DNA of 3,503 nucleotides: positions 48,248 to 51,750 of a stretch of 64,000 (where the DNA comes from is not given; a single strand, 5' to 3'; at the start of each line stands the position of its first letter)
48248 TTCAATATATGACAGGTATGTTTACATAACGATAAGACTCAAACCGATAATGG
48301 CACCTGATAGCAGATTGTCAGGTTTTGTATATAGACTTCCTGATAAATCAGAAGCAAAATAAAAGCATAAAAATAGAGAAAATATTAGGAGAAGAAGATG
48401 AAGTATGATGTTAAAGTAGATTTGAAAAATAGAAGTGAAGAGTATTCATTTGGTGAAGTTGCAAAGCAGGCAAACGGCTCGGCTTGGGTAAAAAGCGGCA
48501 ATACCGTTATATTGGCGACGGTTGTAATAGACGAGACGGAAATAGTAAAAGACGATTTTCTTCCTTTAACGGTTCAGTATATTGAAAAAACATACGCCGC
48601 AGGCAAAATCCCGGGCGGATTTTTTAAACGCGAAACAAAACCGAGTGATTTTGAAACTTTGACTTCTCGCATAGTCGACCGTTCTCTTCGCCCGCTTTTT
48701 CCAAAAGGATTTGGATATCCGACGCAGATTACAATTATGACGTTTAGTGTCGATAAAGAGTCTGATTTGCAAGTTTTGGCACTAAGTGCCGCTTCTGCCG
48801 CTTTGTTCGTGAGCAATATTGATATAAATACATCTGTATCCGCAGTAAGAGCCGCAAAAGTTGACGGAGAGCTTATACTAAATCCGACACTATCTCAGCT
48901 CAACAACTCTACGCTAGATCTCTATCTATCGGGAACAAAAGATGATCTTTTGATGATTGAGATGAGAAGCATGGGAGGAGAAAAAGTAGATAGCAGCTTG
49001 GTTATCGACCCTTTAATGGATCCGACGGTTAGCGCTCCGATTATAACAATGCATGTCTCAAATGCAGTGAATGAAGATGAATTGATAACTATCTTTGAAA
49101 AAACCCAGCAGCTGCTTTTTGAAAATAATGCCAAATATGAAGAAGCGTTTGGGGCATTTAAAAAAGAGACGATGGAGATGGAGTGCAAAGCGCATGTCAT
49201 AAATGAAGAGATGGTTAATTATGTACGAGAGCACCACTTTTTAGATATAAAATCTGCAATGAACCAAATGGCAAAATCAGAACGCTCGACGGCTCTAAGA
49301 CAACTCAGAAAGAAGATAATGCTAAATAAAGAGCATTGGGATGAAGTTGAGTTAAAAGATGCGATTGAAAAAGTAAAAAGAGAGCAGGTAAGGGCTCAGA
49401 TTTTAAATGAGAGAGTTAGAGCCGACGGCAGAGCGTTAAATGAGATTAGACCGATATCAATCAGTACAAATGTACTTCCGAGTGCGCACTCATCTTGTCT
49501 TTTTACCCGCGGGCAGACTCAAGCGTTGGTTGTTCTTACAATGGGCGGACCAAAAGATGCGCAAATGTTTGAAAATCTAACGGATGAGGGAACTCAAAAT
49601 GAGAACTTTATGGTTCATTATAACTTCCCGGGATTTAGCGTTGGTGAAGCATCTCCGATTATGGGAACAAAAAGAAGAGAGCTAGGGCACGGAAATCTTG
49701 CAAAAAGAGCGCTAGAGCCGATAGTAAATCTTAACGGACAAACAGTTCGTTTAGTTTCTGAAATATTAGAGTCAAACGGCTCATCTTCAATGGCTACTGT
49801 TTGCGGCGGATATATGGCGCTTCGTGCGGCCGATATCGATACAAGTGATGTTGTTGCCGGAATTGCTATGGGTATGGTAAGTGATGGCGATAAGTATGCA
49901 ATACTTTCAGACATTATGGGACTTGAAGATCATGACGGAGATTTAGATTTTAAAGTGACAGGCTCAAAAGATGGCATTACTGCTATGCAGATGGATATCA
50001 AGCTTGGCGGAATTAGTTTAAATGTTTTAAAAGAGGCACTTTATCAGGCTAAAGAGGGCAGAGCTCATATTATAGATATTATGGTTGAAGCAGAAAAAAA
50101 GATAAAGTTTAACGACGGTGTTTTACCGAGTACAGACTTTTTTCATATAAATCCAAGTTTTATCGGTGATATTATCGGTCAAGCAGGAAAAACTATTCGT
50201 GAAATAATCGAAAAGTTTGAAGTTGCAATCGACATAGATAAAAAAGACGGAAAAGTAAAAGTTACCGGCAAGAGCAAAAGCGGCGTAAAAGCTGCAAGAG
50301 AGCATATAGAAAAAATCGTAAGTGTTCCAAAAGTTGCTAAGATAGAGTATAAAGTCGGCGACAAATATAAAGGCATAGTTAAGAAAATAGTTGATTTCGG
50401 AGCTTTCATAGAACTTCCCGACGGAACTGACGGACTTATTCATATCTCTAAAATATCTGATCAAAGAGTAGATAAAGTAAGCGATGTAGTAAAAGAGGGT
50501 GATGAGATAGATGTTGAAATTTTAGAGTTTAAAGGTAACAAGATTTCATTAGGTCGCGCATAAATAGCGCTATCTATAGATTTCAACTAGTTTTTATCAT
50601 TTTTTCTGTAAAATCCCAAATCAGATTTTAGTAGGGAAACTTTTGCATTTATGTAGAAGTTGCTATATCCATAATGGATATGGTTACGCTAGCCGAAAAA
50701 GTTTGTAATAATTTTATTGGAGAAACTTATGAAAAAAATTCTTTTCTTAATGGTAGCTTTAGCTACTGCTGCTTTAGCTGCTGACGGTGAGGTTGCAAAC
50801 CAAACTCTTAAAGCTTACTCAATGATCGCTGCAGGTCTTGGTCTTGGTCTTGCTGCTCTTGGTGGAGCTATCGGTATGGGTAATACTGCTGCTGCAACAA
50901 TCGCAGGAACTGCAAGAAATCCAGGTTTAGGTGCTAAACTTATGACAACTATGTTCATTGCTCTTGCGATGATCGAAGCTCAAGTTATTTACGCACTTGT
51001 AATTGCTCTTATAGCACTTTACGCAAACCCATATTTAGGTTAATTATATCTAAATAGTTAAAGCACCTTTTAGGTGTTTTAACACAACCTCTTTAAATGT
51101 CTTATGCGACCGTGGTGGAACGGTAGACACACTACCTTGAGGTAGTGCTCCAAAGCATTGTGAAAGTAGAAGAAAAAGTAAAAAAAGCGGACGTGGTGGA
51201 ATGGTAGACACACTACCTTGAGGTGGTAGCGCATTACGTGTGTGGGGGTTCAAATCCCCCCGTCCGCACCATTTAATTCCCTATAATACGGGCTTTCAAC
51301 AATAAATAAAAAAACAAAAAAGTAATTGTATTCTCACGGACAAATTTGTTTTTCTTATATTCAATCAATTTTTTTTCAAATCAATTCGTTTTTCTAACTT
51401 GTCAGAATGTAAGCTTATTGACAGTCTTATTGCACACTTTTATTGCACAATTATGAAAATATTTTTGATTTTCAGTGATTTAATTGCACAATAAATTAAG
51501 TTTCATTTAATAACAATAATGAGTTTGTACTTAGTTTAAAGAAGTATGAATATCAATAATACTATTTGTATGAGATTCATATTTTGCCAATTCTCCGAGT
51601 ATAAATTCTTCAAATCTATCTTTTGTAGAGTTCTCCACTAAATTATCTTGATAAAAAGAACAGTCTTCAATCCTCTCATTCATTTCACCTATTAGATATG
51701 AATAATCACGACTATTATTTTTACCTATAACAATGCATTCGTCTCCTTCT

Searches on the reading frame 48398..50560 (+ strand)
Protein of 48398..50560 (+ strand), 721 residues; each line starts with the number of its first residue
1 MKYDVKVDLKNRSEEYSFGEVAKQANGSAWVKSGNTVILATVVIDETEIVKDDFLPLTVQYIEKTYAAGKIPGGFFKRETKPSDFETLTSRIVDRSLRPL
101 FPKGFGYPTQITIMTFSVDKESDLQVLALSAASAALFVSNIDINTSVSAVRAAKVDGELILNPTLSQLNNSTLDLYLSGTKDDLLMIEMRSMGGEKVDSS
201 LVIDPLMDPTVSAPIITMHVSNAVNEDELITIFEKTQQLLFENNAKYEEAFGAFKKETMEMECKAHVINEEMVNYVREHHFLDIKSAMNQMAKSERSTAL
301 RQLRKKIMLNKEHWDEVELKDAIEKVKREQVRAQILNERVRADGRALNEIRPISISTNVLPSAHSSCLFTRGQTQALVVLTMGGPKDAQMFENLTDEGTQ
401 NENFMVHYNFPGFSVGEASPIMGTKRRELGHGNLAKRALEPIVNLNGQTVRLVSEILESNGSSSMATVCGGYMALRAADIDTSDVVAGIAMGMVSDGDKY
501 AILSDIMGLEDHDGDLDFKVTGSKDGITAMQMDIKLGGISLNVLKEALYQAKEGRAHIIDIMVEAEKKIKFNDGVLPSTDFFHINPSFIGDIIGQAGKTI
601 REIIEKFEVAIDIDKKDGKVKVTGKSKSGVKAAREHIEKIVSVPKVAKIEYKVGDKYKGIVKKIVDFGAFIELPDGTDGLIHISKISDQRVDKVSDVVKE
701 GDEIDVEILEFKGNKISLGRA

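Call 27: search_protein_families(library=pfam, proteins=[window:48398-50560:+], max_evalue=0.00001)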
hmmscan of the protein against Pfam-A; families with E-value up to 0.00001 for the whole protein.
window:48398-50560:+ (721 aa): 5 families
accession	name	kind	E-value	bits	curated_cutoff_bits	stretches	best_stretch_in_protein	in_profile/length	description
PF01138.27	RNase_PH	-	1.6e-49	168.1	25.5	2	12-141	3-129/130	3' exoribonuclease family, domain 1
PF03725.20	RNase_PH_C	-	6.9e-18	64.8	20.8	2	147-191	3-50/67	3' exoribonuclease family, domain 2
PF00575.29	S1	-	1.7e-16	60.8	22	1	651-713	2-64/74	S1 RNA binding domain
PF00013.35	KH_1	-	3.9e-12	46.2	21.5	1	582-638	4-65/66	KH domain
PF03726.19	PNPase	-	4.4e-09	37.1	24.6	1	273-345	3-80/81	Polyribonucleotide nucleotidyltransferase, RNA binding domain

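Call 82: list_cluster_members(proteins=[window:48398-50560:+, window:28176-30605:+, window:57073-60489:-, window:55404-57068:-])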
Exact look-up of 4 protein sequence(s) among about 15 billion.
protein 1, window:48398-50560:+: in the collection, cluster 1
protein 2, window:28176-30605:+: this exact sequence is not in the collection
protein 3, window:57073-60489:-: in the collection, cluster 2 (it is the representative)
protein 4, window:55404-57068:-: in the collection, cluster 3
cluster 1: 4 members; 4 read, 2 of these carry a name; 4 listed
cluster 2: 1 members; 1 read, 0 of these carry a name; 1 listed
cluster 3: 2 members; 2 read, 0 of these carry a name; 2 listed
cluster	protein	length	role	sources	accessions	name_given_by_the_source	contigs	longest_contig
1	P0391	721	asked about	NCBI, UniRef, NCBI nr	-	-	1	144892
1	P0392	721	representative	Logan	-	-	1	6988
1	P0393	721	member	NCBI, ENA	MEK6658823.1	MAG: polyribonucleotide nucleotidyltransferase [Campylobacterota bacterium]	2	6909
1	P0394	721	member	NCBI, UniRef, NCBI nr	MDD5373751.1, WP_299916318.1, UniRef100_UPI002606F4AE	MAG: polyribonucleotide nucleotidyltransferase [Sulfurimonas sp.] | polyribonucleotide nucleotidyltransferase n=1 Tax=Sulfurimonas sp. TaxID=2022749 ... | polyribonucleotide nucleotidyltransferase [Sulfurimonas sp.]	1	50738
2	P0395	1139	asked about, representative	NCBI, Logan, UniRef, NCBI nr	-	-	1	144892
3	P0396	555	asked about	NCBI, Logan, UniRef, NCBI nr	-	-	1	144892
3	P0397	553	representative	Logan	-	-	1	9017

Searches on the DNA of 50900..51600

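Call 103: search_rna_families(source=window, start=50900, end=51600, threshold=evalue, max_evalue=0.01)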
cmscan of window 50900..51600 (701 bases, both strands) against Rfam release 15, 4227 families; matches with E-value up to 0.01: 1.
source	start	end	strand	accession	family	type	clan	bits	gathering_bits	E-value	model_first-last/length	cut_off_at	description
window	51187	51268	+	RF00005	tRNA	Gene; tRNA;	CL00001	57.6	29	8.9e-12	1-71/71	no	tRNA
